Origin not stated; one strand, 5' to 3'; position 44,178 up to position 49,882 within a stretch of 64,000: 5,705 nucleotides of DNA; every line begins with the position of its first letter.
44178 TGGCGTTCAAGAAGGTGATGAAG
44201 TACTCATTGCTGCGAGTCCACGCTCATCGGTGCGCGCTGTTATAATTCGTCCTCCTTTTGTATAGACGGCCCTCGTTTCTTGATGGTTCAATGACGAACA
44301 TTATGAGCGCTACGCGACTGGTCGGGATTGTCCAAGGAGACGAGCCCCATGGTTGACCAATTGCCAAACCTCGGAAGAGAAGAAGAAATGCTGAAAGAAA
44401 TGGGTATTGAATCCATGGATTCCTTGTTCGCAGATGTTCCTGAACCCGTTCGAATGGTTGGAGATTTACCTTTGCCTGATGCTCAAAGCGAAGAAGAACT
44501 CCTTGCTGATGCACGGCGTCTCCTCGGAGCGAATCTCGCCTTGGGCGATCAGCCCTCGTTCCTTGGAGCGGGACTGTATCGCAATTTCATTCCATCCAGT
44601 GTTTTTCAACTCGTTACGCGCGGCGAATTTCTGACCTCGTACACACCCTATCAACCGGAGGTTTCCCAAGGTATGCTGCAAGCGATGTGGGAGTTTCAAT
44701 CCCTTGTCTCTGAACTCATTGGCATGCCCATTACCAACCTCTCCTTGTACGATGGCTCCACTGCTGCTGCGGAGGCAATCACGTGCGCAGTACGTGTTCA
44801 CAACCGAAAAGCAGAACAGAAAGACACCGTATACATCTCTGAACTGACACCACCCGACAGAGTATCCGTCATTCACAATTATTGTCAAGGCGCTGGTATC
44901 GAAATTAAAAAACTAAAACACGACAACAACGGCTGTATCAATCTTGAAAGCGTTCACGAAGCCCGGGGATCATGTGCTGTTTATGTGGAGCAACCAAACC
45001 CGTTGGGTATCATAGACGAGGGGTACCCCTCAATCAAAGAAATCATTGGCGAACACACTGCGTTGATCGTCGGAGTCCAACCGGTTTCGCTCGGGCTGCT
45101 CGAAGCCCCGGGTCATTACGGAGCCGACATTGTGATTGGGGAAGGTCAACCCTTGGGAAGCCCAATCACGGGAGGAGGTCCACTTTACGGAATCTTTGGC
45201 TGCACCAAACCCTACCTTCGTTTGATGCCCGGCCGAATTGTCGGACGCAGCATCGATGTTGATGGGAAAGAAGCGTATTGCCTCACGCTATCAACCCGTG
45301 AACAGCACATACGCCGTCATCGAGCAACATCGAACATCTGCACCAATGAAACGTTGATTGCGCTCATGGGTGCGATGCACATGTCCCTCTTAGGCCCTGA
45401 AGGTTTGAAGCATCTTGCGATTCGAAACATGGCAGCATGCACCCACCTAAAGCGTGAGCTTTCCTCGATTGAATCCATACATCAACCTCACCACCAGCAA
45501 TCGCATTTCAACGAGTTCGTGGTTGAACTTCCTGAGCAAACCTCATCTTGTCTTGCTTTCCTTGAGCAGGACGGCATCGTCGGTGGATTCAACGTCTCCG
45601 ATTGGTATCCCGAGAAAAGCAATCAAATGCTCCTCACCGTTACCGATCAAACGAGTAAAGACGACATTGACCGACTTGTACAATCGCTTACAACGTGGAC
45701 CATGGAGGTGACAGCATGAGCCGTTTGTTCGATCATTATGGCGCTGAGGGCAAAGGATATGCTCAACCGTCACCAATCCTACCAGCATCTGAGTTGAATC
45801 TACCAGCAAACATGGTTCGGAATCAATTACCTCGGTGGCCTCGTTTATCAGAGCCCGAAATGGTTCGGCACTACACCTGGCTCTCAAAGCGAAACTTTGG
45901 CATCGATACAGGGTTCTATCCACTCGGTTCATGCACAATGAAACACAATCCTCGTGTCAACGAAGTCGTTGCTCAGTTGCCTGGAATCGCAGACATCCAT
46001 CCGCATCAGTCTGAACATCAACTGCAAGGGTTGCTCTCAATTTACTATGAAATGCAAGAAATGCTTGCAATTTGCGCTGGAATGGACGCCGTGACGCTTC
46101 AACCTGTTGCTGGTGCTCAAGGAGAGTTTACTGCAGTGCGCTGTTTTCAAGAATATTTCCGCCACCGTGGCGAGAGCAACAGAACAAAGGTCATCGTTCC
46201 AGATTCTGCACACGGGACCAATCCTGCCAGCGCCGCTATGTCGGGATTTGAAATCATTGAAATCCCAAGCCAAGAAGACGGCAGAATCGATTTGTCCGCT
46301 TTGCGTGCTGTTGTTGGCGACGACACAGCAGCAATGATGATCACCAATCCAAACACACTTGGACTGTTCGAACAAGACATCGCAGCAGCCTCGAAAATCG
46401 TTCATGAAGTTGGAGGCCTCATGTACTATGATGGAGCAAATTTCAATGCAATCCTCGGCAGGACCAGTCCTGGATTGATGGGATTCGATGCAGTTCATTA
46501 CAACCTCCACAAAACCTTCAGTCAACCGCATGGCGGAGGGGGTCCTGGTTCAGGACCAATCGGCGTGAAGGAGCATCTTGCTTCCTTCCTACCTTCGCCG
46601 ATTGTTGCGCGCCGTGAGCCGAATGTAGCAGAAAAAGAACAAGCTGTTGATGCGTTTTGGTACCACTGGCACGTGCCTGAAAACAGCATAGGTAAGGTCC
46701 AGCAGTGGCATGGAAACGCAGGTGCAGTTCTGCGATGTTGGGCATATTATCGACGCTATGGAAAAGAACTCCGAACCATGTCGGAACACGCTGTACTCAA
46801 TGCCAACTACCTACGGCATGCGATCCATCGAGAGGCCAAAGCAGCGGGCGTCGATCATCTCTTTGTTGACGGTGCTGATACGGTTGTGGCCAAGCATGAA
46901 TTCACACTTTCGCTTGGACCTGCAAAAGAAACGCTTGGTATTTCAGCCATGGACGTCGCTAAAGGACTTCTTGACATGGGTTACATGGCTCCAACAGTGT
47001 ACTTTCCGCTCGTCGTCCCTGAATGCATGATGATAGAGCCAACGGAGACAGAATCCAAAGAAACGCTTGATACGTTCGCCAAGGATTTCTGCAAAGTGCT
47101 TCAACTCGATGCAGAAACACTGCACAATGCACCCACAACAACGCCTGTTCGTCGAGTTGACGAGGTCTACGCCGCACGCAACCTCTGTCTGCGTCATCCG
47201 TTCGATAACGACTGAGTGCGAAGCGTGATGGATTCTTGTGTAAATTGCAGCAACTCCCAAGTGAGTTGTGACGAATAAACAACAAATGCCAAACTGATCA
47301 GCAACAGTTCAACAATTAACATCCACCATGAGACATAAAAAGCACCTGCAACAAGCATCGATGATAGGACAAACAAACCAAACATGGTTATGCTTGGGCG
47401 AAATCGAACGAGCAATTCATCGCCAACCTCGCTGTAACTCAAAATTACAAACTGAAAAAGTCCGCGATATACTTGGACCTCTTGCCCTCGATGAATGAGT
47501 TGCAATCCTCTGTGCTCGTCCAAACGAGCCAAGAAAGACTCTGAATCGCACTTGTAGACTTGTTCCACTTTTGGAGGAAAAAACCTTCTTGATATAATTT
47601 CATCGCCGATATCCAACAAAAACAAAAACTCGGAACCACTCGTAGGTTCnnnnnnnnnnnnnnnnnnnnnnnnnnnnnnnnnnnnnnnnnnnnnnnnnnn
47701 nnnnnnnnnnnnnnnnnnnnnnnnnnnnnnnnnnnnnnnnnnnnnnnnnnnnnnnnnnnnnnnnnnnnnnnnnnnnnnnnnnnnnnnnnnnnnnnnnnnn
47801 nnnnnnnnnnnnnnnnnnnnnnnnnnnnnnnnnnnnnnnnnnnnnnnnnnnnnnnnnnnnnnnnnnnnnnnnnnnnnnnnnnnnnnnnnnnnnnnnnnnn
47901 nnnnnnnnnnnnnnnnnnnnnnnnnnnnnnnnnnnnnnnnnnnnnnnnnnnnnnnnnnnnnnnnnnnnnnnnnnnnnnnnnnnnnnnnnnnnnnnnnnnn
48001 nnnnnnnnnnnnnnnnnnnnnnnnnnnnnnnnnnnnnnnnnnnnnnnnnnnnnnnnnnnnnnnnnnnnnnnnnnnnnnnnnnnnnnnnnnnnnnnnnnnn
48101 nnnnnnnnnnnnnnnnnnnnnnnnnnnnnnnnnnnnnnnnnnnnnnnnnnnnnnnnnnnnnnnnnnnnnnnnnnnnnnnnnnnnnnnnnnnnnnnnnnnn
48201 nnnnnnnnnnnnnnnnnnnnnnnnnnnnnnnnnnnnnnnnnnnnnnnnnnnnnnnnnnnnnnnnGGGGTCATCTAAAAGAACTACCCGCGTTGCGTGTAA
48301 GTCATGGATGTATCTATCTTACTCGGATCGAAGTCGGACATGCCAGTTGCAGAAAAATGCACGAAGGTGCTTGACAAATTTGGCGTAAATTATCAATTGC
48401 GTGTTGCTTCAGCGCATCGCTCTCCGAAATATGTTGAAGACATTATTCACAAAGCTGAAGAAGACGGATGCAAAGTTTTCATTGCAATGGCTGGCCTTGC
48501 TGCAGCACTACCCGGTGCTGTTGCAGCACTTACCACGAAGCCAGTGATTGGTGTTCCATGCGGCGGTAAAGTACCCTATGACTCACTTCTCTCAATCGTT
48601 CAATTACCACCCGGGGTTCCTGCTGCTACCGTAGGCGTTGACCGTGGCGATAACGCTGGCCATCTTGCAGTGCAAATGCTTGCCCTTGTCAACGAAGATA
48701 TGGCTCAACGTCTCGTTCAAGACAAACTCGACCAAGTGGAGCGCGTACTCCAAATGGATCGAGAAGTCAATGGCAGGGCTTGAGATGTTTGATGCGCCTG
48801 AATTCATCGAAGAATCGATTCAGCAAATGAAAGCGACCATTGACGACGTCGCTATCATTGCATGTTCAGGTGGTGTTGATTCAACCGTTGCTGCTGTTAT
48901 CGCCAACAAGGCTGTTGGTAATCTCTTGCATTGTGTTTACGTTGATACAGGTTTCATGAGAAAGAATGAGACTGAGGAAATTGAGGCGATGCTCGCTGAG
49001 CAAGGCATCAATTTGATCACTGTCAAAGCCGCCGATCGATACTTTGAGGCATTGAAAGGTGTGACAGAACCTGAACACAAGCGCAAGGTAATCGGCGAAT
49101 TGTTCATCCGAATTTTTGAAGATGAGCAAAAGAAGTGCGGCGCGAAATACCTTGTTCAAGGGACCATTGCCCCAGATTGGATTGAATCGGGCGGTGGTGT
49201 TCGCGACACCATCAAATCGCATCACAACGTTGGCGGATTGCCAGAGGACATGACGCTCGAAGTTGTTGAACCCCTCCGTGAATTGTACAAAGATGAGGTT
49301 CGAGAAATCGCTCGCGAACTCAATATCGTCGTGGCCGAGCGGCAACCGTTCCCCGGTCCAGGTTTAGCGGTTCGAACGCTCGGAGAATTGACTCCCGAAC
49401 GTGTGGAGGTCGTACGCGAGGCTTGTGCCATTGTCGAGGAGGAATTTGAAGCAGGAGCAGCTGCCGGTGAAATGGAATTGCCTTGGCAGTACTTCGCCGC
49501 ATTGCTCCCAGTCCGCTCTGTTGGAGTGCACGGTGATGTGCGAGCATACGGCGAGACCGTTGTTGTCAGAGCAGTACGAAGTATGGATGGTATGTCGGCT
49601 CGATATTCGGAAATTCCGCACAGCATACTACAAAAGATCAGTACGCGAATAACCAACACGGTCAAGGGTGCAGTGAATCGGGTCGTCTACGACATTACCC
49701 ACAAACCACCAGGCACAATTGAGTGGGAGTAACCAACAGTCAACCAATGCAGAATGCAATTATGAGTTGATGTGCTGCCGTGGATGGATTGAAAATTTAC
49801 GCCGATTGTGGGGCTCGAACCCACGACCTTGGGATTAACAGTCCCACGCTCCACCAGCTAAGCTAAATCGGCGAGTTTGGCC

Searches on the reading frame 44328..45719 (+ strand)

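Call 8: search_protein_families(library=pfam, proteins=[window:44328-45719:+], max_evalue=0.001)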
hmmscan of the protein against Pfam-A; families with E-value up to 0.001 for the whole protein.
window:44328-45719:+ (463 aa): 1 family
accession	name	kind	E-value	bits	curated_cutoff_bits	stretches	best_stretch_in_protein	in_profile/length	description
PF02347.22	GDC-P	-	6.6e-106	355.2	26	1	18-453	11-428/429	Glycine cleavage system P-protein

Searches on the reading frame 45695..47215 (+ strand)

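Call 8: search_protein_families(library=pfam, proteins=[window:45695-47215:+], max_evalue=0.001)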
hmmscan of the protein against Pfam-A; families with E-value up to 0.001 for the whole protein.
window:45695-47215:+ (506 aa): 2 families
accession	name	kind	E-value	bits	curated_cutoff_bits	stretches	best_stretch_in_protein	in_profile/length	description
PF21478.3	GcvP2_C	-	1.9e-20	73.4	27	1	363-468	2-98/122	Glycine dehydrogenase, C-terminal domain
PF00266.25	Aminotran_5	-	1.6e-05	24.5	21.5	1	164-249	89-178/371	Aminotransferase class-V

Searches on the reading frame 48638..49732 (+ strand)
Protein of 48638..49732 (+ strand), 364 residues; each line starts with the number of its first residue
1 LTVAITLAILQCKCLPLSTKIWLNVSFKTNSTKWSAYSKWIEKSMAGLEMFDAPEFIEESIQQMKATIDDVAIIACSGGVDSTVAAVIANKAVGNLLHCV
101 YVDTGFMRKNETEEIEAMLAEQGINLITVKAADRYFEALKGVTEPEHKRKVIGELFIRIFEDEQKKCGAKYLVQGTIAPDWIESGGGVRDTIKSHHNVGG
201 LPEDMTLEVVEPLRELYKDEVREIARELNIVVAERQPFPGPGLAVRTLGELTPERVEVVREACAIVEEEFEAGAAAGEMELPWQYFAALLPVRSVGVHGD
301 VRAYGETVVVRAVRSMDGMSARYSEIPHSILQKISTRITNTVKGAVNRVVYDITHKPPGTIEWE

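Call 8: search_protein_families(library=pfam, proteins=[window:48638-49732:+], max_evalue=0.001)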
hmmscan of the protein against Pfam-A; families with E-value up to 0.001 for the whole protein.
window:48638-49732:+ (364 aa): 5 families
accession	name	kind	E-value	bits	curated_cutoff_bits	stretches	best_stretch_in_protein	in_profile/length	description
PF00958.27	GMP_synt_C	-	2.1e-35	121.1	27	1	277-363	7-92/92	GMP synthase C terminal domain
PF02540.23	NAD_synthase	-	2.4e-08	33.9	21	1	55-143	7-92/242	NAD synthase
PF06508.19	QueC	-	3.3e-06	27.2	22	0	72-130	2-59/210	Queuosine biosynthesis protein QueC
PF03054.22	tRNA_Me_trans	-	2.6e-05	24.4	20.6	0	73-114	4-44/202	tRNA methyl transferase HUP domain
PF01507.26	PAPS_reduct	-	0.00031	21.2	22.5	1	73-143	3-72/175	Phosphoadenosine phosphosulfate reductase domain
